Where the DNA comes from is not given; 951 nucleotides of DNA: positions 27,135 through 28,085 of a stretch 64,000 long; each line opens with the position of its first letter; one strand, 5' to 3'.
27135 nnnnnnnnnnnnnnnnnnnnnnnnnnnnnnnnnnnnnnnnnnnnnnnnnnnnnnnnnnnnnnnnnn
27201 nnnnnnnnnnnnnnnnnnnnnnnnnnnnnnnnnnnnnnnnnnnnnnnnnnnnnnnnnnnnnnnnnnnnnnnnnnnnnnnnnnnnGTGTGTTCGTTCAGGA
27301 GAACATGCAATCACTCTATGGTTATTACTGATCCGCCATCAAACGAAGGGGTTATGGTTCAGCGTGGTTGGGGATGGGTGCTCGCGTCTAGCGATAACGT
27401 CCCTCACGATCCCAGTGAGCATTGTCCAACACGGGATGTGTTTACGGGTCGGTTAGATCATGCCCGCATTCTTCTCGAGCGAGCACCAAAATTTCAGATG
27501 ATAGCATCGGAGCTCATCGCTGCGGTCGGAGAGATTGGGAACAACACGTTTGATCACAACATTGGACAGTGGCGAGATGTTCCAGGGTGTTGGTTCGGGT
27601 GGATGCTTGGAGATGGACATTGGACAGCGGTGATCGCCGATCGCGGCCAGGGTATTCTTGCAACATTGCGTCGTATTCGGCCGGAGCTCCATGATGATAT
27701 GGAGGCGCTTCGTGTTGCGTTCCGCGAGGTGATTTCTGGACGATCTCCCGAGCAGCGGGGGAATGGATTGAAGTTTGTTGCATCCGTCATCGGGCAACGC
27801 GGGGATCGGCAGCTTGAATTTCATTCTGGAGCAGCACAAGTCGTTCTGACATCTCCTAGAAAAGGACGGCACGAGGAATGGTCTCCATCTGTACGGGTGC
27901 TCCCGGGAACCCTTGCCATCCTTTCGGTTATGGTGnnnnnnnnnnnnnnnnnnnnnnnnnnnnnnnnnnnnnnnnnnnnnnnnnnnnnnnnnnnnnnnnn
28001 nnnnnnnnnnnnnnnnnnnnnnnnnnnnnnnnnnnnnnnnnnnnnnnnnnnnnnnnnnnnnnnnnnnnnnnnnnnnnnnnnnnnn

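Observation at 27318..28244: Minimal GHKL-ATPase + STAS-like (DUF4325-type) two-gene module without a sigma factor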

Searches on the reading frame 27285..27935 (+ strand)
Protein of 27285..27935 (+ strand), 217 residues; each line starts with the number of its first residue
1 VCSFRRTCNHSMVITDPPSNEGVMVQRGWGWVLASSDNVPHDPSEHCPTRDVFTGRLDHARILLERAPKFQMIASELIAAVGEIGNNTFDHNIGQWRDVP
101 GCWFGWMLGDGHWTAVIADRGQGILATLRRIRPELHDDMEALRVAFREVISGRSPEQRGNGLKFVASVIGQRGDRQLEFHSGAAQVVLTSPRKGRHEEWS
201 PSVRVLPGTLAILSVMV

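Call 3: search_protein_families(library=pfam, proteins=[window:27318-27935:+], max_evalue=1)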
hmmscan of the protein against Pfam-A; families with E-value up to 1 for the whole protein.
window:27318-27935:+ (206 aa): 0 families

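Call 4: search_protein_families(library=padloc, proteins=[window:27318-27935:+], max_evalue=1)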
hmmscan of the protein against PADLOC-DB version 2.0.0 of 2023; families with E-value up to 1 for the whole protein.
window:27318-27935:+ (206 aa): 0 families

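Call 5: search_protein_families(library=ncbifam, proteins=[window:27318-27935:+], max_evalue=1)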
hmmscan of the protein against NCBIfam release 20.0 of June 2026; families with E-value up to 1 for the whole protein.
window:27318-27935:+ (206 aa): 0 families

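Call 6: find_homologous_proteins(query=window:27318-27935:+, max_evalue=0.001)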
Query window:27318-27935:+ (206 aa): 1135 proteins with E <= 0.001 among 1407 candidates; the best 120 are listed.
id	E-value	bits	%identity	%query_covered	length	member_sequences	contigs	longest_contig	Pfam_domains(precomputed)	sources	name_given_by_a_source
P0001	2.7e-137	473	100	100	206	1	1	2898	-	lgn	-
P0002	2.3e-95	336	78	94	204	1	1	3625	-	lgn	-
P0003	7.8e-95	335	79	94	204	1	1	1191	-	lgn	-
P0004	4.8e-94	332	78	95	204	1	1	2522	-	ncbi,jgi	jgi:hypothetical protein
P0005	1.0e-91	324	76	98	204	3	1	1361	-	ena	-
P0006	1.0e-80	288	67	98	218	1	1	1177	-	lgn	-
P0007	1.3e-80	288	69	94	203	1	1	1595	-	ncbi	-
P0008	2.3e-80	287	65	100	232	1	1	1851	-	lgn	-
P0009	3.8e-80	287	81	77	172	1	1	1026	-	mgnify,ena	mgnify:CR=1 FL=1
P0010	8.0e-80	285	85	73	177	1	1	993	-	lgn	-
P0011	2.6e-79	284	67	94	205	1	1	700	-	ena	-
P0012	8.7e-78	279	65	98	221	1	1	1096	-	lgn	-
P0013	1.8e-76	274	66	94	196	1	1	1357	-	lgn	-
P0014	2.5e-75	271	65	98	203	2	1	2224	-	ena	-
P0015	1.4e-47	180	48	95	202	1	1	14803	-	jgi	jgi:hypothetical protein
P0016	2.5e-46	176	46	98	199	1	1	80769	-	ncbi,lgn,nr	ncbi:MAG: hypothetical protein PHZ00_00225 [Candidatus Peribacteraceae bacterium]|nr:hypothetical pr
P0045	8.9e-41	158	45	80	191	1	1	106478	-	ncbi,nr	ncbi:hypothetical protein HY627_00270 [Candidatus Uhrbacteria bacterium]|nr:hypothetical protein [Ca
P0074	1.7e-39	154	46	94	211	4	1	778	PF13581.13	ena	-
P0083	3.7e-39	153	45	97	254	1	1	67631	-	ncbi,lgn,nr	ncbi:MAG: winged helix-turn-helix transcriptional regulator [Candidatus Magasanikbacteria bacterium]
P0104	1.3e-38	151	44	94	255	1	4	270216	PF01047.29,PF13412.13,PF12802.14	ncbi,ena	-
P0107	1.6e-38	150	51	77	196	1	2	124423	-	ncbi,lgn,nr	ncbi:MAG: hypothetical protein HY696_00295 [Deltaproteobacteria bacterium]|nr:hypothetical protein [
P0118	2.5e-38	150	50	74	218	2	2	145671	-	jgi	-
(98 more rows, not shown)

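Call 10: search_protein_families(library=pfam, alignment_id=A1, max_evalue=0.1)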
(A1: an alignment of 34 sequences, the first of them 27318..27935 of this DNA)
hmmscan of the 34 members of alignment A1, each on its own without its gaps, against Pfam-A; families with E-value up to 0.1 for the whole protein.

A. member 1, window:27318-27935:+ (206 aa): 0 families

B. families by the number of members that match (of 34 scanned): 35 families (the first 25 are shown)
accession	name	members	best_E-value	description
PF13581.12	HATPase_c_2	12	1.8e-05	Histidine kinase-like ATPase domain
PF13412.12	HTH_24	6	2.3e-09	Winged helix-turn-helix DNA-binding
PF12802.13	MarR_2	6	1.2e-08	MarR family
PF01047.28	MarR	6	1.5e-06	MarR family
PF01022.26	HTH_5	5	5e-06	Bacterial regulatory protein, arsR family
PF12840.13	HTH_20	4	5.6e-07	Helix-turn-helix domain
PF02518.31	HATPase_c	4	0.012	Histidine kinase-, DNA gyrase B-, and HSP90-like ATPase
PF08279.18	HTH_11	3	3.4e-05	HTH domain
PF09339.16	HTH_IclR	3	0.00044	IclR helix-turn-helix domain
PF04182.18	B-block_TFIIIC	3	0.057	B-block binding subunit of TFIIIC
PF00376.29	MerR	2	9.1e-12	MerR family regulatory protein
PF13411.12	MerR_1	2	3e-11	MerR HTH family regulatory protein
PF12728.13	HTH_17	2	1.9e-09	Helix-turn-helix domain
PF13384.12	HTH_23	2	0.0012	Homeodomain-like domain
PF25213.1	HVO_A0261_N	2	0.0019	HVO_A0261 N-terminal domain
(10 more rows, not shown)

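Call 11: search_solved_structures(query=A1, max_evalue=1, show_alignments=3)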
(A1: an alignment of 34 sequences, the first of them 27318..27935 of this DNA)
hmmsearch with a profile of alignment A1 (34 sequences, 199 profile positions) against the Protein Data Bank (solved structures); distinct sequences matched with E-value up to 1: 0.

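Call 13: find_encoding_contigs(protein=P0001, flank=10000, max_places=4)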
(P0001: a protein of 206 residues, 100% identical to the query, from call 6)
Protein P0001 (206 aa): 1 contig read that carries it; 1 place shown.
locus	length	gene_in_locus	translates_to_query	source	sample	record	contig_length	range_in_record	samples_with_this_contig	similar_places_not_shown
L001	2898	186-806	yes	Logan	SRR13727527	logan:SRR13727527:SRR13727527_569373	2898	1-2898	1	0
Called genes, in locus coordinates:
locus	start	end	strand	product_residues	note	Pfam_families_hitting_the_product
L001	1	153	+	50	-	?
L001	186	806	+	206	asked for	-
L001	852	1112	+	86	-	PF14213:DUF4325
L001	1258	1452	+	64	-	-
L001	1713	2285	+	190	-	-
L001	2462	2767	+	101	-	-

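Call 14: find_encoding_contigs(protein=P0016, flank=6000, max_places=3)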
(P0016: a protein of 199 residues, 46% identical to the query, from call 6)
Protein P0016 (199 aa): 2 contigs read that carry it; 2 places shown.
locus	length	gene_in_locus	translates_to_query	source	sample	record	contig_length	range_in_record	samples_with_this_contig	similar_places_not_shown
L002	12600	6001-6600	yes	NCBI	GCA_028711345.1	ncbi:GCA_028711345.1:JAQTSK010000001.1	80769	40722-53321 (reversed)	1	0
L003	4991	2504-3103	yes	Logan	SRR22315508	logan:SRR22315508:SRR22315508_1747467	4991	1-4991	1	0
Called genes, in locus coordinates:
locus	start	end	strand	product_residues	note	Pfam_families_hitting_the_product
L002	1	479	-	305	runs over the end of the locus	PF07992:Pyr_redox_2, PF13738:Pyr_redox_3, PF00070:Pyr_redox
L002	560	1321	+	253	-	PF00156:Pribosyltran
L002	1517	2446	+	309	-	PF12686:DUF3800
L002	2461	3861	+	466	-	PF26299:MurL_N, PF26298:MurL_epimerase_C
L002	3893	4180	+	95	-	-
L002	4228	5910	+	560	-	-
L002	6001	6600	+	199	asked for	-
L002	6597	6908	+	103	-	PF14213:DUF4325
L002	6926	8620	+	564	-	-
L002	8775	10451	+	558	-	-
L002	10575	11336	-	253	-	PF01978:TrmB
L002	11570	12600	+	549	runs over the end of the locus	-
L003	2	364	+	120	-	?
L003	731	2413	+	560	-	-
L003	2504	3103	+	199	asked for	-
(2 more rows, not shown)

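Call 15: find_encoding_contigs(protein=P0045, flank=6000, max_places=2)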
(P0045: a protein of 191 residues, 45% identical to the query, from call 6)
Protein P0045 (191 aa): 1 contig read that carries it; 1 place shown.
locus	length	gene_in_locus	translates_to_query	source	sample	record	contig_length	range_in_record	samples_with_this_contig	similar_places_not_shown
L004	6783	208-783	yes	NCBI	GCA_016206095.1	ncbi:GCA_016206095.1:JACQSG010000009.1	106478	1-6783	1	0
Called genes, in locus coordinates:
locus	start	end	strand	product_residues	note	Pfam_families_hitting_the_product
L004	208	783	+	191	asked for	-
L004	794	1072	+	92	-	PF14213:DUF4325 (weak)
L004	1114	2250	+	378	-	-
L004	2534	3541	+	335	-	PF13310:Virulence_RhuM, PF02661:Fic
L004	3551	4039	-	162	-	PF01988:VIT1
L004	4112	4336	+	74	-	-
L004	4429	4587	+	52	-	-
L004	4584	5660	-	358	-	-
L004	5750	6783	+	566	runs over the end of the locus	PF00999:Na_H_Exchanger, PF02254:TrkA_N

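Call 16: find_encoding_contigs(protein=P0104, flank=6000, max_places=2)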
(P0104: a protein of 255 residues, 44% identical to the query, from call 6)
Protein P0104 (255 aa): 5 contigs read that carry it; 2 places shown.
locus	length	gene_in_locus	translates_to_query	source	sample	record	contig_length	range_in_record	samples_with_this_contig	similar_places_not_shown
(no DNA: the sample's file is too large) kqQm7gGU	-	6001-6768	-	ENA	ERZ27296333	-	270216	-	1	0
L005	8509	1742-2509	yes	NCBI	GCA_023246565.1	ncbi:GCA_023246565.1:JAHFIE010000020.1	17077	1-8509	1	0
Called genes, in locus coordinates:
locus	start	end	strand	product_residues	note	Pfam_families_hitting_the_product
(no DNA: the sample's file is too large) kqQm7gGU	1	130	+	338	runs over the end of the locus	-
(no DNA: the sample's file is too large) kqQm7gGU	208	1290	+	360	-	PF03462:PCRF, PF00472:RF-1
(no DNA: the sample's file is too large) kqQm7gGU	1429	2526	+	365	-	-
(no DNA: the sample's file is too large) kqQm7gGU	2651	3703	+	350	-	PF00483:NTP_transferase, PF12804:NTP_transf_3 (weak), PF22640:ManC_GMP_beta-helix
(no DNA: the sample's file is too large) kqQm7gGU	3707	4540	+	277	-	PF02618:YceG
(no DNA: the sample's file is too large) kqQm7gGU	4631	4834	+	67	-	-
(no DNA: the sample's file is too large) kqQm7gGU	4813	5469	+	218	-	PF08843:AbiEii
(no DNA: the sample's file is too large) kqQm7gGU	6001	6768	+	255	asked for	PF01047:MarR (weak), PF12802:MarR_2 (weak), PF13412:HTH_24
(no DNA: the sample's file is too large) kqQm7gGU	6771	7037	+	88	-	PF14213:DUF4325 (weak)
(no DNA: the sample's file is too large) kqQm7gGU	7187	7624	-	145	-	-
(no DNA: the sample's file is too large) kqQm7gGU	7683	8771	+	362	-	PF02547:Queuosine_synth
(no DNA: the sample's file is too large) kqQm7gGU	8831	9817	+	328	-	-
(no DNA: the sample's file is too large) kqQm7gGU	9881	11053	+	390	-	PF13439:Glyco_transf_4, PF13579:Glyco_trans_4_4 (faint), PF20706:GT4-conflict, PF00534:Glycos_transf_1, PF13692:Glyco_trans_1_4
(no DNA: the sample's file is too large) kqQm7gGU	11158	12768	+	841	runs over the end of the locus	PF13196:DUF4012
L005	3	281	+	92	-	?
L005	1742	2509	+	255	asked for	PF01047:MarR (weak), PF12802:MarR_2 (weak), PF13412:HTH_24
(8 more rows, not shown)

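Call 17: find_encoding_contigs(protein=P0107, flank=6000, max_places=2)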
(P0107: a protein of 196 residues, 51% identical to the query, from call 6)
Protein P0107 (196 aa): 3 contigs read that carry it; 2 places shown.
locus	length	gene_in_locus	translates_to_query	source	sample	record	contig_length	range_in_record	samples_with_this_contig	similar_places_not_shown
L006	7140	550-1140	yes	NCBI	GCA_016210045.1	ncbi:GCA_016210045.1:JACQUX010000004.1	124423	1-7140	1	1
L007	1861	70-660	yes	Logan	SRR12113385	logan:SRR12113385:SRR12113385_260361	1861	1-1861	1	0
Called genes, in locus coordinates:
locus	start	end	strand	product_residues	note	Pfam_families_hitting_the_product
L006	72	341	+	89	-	-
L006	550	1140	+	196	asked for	-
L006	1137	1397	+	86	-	PF14213:DUF4325 (weak)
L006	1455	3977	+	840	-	PF00085:Thioredoxin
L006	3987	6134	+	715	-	-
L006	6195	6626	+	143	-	-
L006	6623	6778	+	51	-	-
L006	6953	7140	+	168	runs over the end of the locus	PF03167:UDG (weak)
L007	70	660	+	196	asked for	-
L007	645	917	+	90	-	PF14213:DUF4325 (weak)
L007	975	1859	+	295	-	?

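Call 18: find_encoding_contigs(protein=P0118, flank=6000, max_places=2)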
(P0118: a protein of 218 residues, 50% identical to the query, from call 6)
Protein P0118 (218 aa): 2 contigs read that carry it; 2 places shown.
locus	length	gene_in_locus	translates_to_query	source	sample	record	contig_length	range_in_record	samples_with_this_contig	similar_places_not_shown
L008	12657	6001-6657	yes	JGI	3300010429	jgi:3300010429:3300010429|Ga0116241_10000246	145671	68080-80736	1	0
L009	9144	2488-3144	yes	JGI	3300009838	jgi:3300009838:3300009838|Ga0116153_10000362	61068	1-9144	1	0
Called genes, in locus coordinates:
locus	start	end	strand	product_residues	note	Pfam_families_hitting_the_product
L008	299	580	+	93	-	PF01541:GIY-YIG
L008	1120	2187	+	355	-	PF03793:PASTA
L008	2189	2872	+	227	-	PF00834:Ribul_P_3_epim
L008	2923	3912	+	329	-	PF16258:DUF4912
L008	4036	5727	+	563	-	PF03065:Glyco_hydro_57, PF09210:BE_C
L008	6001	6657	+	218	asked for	-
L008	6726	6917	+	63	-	PF14213:DUF4325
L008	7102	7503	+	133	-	PF01814:Hemerythrin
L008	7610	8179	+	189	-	PF00929:RNase_T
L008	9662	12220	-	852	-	PF00271:Helicase_C (faint)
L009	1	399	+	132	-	?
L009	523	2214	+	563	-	PF03065:Glyco_hydro_57, PF09210:BE_C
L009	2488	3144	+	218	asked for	-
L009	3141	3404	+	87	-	PF14213:DUF4325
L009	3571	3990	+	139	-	PF01814:Hemerythrin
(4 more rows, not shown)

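Call 19: predict_structure(alignment_id=A1)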
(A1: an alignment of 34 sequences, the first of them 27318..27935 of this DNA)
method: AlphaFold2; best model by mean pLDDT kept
length: 206 residues; sequences in the alignment: 34
mean_pLDDT: 91.4   pTM: 0.89
mean pLDDT of the five models: 91.4, 90.6, 90.5, 90.4, 90.3
residues with pLDDT >= 90: 162; 70-90: 32; 50-70: 10; < 50: 2
segments of 3 or more residues with pLDDT < 50: none
pLDDT, mean of each block of 10 residues (from residue 1): 82 96 89 93 98 98 97 91 80 97 97 92 97 89 61 94 94 96 91 95 97
secondary structure, 60 per line:
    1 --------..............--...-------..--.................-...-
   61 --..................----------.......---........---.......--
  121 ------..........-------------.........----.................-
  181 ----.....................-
elements in order: H9-22 H39-55 H63-80 E91-97 E101-108 H112-118 H127-136 H150-158 E163-179 E185-205
